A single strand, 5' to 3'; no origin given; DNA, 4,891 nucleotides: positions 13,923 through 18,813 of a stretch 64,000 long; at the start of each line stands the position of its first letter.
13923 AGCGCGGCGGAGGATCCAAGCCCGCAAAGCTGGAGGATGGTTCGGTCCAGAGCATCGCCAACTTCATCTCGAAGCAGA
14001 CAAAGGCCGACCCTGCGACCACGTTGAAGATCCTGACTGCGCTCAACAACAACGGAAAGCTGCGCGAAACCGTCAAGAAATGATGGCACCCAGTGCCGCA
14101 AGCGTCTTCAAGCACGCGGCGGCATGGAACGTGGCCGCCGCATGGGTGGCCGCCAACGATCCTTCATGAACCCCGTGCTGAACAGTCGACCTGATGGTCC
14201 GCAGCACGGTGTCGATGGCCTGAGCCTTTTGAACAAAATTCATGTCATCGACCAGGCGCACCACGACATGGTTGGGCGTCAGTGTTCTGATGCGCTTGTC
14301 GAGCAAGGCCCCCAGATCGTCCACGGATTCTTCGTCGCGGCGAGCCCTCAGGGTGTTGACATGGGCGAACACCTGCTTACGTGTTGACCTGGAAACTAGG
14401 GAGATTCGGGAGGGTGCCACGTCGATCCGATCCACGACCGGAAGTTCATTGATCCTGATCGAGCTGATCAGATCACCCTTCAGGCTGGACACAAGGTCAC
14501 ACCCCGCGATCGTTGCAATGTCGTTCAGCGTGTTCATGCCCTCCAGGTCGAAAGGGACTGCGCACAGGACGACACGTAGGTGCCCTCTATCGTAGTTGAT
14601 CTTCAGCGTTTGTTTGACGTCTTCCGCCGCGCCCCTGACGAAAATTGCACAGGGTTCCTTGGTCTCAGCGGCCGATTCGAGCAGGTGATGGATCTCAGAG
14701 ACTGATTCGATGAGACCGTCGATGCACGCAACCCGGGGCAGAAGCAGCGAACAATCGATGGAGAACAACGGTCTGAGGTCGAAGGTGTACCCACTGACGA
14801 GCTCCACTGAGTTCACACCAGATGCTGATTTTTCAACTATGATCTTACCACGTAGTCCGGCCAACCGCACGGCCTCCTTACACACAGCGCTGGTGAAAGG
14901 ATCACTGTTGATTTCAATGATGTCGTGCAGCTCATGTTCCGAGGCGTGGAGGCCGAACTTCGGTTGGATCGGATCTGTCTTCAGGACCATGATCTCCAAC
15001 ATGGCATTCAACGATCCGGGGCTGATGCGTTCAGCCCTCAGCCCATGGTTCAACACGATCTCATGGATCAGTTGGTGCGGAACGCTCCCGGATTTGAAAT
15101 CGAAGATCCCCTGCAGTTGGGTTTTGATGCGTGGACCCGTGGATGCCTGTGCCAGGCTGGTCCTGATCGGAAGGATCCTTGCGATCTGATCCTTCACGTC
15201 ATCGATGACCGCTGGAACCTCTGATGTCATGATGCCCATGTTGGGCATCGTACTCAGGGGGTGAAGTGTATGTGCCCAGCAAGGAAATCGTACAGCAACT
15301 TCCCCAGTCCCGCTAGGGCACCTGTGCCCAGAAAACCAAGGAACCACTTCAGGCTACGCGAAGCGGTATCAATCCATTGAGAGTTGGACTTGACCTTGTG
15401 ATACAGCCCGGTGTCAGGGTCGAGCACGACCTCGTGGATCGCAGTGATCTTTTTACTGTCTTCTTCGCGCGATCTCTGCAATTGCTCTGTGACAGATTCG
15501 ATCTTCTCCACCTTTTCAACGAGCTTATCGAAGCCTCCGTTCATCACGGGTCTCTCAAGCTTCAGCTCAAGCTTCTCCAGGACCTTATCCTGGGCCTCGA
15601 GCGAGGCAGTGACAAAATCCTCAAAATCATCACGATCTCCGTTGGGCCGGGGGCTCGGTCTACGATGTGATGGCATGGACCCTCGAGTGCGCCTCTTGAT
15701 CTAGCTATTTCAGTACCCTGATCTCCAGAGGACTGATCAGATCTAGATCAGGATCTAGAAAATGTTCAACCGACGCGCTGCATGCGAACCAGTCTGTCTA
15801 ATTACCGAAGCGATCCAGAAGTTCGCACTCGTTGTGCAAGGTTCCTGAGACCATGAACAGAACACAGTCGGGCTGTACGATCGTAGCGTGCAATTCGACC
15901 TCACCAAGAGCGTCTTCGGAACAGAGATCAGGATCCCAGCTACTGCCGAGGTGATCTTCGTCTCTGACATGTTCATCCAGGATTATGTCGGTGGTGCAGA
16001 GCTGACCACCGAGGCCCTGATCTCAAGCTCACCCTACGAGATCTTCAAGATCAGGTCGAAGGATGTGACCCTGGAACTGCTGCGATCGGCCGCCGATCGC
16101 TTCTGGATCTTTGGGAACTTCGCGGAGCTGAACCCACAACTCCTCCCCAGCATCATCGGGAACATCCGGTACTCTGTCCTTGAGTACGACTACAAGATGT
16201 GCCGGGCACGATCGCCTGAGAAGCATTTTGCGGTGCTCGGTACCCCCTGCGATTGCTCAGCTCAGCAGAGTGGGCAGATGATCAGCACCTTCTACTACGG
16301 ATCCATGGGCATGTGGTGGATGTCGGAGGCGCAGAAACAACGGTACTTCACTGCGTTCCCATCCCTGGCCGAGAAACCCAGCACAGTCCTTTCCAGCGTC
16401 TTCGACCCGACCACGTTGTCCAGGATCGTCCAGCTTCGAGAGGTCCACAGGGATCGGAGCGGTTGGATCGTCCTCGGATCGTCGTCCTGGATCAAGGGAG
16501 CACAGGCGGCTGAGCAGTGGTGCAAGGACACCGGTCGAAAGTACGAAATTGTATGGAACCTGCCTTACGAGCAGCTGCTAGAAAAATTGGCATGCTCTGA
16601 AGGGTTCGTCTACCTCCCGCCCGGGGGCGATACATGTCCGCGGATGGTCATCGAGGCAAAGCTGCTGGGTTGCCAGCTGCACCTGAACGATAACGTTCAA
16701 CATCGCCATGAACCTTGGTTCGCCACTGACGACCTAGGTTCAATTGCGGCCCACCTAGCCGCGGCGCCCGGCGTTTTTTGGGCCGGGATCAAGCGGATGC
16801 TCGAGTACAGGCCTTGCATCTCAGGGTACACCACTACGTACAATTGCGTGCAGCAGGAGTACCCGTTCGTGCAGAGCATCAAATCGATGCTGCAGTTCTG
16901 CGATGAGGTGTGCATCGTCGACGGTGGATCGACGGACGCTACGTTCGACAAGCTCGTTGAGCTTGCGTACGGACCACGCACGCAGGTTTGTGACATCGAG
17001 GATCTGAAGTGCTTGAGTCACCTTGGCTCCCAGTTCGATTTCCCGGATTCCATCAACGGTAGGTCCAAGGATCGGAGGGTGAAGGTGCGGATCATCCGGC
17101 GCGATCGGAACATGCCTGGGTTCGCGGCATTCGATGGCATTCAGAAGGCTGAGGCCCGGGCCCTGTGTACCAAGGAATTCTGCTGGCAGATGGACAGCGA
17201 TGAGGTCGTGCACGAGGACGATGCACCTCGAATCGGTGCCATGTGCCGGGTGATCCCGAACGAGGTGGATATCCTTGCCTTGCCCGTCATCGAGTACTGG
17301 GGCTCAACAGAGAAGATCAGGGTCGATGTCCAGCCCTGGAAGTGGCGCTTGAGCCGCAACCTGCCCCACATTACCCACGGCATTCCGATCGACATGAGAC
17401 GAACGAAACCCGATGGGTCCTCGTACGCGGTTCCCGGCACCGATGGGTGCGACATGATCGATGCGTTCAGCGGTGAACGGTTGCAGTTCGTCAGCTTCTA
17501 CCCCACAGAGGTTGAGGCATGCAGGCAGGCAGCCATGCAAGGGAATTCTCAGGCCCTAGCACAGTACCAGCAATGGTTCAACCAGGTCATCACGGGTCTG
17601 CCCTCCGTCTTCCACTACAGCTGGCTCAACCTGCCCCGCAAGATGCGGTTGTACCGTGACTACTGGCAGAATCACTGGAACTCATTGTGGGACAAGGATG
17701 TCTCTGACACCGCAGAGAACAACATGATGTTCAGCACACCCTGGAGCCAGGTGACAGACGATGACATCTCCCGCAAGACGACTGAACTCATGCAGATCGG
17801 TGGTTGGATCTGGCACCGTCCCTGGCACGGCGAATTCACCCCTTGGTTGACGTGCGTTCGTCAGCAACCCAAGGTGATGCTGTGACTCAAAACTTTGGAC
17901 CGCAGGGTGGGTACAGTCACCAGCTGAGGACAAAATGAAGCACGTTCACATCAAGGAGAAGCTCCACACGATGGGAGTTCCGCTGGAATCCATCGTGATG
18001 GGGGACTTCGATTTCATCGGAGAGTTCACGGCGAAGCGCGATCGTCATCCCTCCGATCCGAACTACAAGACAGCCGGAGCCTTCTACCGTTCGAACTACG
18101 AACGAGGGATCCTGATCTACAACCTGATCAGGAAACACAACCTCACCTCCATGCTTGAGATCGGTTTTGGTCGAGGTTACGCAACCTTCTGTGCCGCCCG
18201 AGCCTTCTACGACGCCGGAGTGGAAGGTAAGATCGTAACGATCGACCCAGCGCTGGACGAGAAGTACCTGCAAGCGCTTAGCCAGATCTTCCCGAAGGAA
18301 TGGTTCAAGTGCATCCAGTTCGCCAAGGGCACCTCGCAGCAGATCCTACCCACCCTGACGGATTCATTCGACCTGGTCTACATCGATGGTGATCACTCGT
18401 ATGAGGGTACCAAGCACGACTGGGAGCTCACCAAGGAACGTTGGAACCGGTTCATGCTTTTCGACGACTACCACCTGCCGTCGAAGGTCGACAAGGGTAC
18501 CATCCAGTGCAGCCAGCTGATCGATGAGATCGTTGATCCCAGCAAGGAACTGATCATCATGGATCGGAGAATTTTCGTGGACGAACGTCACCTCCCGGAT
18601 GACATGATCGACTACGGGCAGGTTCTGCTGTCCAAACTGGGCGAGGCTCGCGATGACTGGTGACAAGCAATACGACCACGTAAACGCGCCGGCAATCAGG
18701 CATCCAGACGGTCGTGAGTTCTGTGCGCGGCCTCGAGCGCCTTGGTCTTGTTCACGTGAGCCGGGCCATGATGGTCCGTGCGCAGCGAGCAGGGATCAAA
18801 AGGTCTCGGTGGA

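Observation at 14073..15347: Phage-encoded GroEL-derived protein missing the ATP-binding N-terminal segment and the C-terminal equatorial segment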

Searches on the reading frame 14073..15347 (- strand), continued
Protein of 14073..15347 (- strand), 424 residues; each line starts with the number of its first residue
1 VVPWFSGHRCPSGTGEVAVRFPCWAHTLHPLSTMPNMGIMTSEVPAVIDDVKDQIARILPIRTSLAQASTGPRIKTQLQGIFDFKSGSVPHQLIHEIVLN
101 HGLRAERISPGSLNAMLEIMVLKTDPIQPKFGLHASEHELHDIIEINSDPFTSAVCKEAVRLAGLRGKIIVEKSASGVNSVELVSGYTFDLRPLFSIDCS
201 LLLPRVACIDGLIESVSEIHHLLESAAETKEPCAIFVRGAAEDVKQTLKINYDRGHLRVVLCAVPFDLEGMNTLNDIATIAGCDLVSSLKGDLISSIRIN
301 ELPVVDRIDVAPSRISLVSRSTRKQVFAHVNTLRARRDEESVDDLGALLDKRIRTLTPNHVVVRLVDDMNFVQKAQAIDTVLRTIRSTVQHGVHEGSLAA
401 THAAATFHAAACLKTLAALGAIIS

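Call 69: search_protein_families(library=pfam, proteins=[L008:5445-5897:+, L015:3725-4285:+, L019:5415-5951:+, L020:5312-5872:+, L028:5352-5957:+, L031:5311-5943:+, L041:5345-5872:+, L046:5374-5940:+, L057:5394-5912:+, L060:4982-5482:+], max_evalue=0.1)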
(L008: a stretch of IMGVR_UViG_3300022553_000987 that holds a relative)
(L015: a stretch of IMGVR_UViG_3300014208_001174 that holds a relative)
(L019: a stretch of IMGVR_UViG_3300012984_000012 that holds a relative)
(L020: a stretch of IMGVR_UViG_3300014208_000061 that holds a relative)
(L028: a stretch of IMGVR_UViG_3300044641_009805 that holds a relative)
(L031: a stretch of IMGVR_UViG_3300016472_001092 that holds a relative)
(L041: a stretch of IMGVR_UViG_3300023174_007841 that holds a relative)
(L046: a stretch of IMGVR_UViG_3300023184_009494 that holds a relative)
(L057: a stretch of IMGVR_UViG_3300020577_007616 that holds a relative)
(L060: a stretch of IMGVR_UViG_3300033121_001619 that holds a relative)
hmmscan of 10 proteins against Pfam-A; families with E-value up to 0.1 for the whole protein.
L008:5445-5897:+ (151 aa): 3 families
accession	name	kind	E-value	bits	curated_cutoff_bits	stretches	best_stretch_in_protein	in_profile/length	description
PF05010.19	TACC_C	-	0.001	19.3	29.9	1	14-99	47-130/201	Transforming acidic coiled-coil-containing protein (TACC), C-terminal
PF13870.11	CCDC113_CCDC96_CC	-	0.0087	16.2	31.6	1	15-88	102-175/177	CCDC113/CCDC96, coiled-coil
PF23405.1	WD40_APC4_C-half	-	0.052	14.1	27.6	1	14-49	107-142/168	APC4, WD40 domain C-terminal half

L015:3725-4285:+ (187 aa): 2 families
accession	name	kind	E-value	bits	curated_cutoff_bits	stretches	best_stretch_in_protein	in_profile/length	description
PF05795.16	Plasmodium_Vir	-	0.057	13.4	28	1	96-182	259-325/377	Plasmodium vivax Vir protein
PF20409.4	SnoaL_5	-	0.077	13.9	24.1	0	101-147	4-50/118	SnoaL-like domain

L019:5415-5951:+ (179 aa): 6 families
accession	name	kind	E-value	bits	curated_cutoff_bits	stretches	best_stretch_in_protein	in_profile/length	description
PF10046.14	BLOC1_2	-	0.0052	17.6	33.4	0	29-71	41-83/96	Biogenesis of lysosome-related organelles complex-1 subunit 2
PF11727.13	ISG65-75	-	0.011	15.4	25.1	1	39-134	43-139/281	Invariant surface glycoprotein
PF10037.15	MRP-S27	-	0.013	15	25.9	1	9-126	268-383/393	Mitochondrial 28S ribosomal protein S27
PF00676.26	E1_dh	-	0.016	14.6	22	1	73-130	234-293/300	Dehydrogenase E1 component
PF14722.11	KRAP_IP3R_bind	-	0.063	13.7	27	0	71-139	82-150/151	Ki-ras-induced actin-interacting protein-IP3R-interacting domain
PF01544.23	CorA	-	0.07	12.9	27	1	42-139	114-215/292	CorA-like Mg2+ transporter protein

L020:5312-5872:+ (187 aa): 1 family
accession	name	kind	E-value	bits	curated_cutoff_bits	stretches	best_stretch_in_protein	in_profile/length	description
PF10779.14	XhlA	-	0.047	14.3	34.7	1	131-180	17-66/67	Haemolysin XhlA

L028:5352-5957:+ (202 aa): 2 families
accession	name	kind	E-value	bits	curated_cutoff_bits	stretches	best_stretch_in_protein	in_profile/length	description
PF05531.17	NPV_P10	-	0.05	14.5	29.8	0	37-93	10-66/75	Nucleopolyhedrovirus P10 protein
PF24675.1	NpmA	-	0.076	12.7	60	0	40-89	53-101/214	16S rRNA (adenine(1408)-N(1))-methyltransferase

L031:5311-5943:+ (211 aa): 3 families
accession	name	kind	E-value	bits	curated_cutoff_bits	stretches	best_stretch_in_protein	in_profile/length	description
PF01381.28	HTH_3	-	0.018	15.5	23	0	37-55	18-35/55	Helix-turn-helix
PF10779.14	XhlA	-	0.028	15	34.7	1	148-199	18-66/67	Haemolysin XhlA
PF12918.12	TcdB_N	-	0.057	14.2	27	1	157-180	19-42/66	TcdB toxin N-terminal helical domain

L041:5345-5872:+ (176 aa): 2 families
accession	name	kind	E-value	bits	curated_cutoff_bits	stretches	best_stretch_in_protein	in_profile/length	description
PF03148.19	Tektin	-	0.024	13.9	34.3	1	91-143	40-92/383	Tektin family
PF09177.16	STX6_10_61_N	-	0.07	14.1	29.4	1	106-143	21-62/99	Syntaxin 6/10/61, N-terminal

L046:5374-5940:+ (189 aa): 3 families
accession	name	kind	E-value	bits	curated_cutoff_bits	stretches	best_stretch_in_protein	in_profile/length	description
PF10046.14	BLOC1_2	-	0.011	16.5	33.4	0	23-77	41-95/96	Biogenesis of lysosome-related organelles complex-1 subunit 2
PF02146.23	SIR2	-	0.039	14.3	24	0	87-149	16-77/180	Sir2 family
PF05377.16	FlaC_arch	-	0.051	14.4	27.8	1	48-84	1-37/55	Flagella accessory protein C (FlaC)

L057:5394-5912:+ (173 aa): 10 families
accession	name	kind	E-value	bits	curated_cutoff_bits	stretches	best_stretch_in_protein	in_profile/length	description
PF18822.6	CdvA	-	6.3e-05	23.4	30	1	89-150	4-66/123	CdvA-like coiled-coil domain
PF10046.14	BLOC1_2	-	0.0019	18.9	33.4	1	12-60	38-86/96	Biogenesis of lysosome-related organelles complex-1 subunit 2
PF23831.1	DUF7201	-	0.0059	16.8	27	0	34-78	47-91/142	Coiled-coil region of unknown function (DUF7201)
PF00435.27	Spectrin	-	0.0072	17.2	29.9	0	108-145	24-62/105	Spectrin repeat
PF24564.1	DUF7605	-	0.0099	16.2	27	1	3-85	48-131/183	Domain of unknown function (DUF7605)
PF04803.17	Cor1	-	0.012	16.3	32.1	0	75-130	74-130/132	Cor1/Xlr/Xmr conserved region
PF07889.17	DUF1664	-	0.017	15.6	34.6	0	12-63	63-111/124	Protein of unknown function (DUF1664)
PF04513.17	Baculo_PEP_C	-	0.025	15.1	38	0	9-57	32-92/140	Baculovirus polyhedron envelope protein, PEP, C terminus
PF02646.22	RmuC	-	0.027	14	26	0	7-62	4-60/291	RmuC family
PF19191.5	HEF_HK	-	0.048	14.6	24.1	0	110-147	11-48/67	HEF_HK domain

L060:4982-5482:+ (167 aa): 2 families
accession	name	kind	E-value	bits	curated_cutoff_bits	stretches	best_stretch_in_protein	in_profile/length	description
PF05531.17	NPV_P10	-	0.018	16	29.8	0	12-62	14-64/75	Nucleopolyhedrovirus P10 protein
PF09660.15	DUF2397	-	0.018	14.3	28.5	1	67-119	33-84/483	Protein of unknown function (DUF2397)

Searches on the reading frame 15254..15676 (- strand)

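Call 15: search_protein_families(library=pfam, proteins=[window:15254-15676:-], max_evalue=0.01)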
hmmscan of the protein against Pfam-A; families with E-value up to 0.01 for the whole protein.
window:15254-15676:- (140 aa): 1 family
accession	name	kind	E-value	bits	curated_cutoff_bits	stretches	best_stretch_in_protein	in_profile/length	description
PF20912.2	RPC3_helical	-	0.00073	20.3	27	1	52-105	2-54/64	DNA-directed RNA polymerase III subunit RPC3, helical hairpin domain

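Call 16: search_protein_families(library=phrogs, proteins=[window:15254-15676:-], max_evalue=0.001)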
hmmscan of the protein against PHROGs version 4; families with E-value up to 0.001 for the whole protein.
window:15254-15676:- (140 aa): 0 families

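Call 56: search_protein_families(library=ncbifam, proteins=[window:15254-15676:-], max_evalue=0.1)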
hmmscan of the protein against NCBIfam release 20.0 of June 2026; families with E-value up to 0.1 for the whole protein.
window:15254-15676:- (140 aa): 1 family
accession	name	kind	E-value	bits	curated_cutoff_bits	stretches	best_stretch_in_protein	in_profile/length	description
NF002119.0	PRK00957.1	equivalog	0.0067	15.6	258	1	20-95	217-286/306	methionine synthase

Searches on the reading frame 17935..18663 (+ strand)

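Call 15: search_protein_families(library=pfam, proteins=[window:17935-18663:+], max_evalue=0.01)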
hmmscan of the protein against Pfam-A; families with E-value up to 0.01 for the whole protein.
window:17935-18663:+ (242 aa): 4 families
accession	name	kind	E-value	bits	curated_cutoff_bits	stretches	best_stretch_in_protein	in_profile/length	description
PF13578.12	Methyltransf_24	-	3e-15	57.4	26.3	1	74-178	1-104/105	Methyltransferase domain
PF01596.23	Methyltransf_3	-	4.2e-07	29.9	22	1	56-216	31-184/204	O-methyltransferase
PF13649.12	Methyltransf_25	-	0.0023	19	27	1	74-156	2-76/97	Methyltransferase domain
PF13847.12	Methyltransf_31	-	0.0067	16.6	27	1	68-151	2-81/145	Methyltransferase domain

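Call 16: search_protein_families(library=phrogs, proteins=[window:17935-18663:+], max_evalue=0.001)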
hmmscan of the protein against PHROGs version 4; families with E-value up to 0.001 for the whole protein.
window:17935-18663:+ (242 aa): 1 family
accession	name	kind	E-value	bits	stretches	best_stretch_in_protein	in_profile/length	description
phrog_15516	-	other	1.9e-05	25.2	1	62-156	49-140/214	methyltransferase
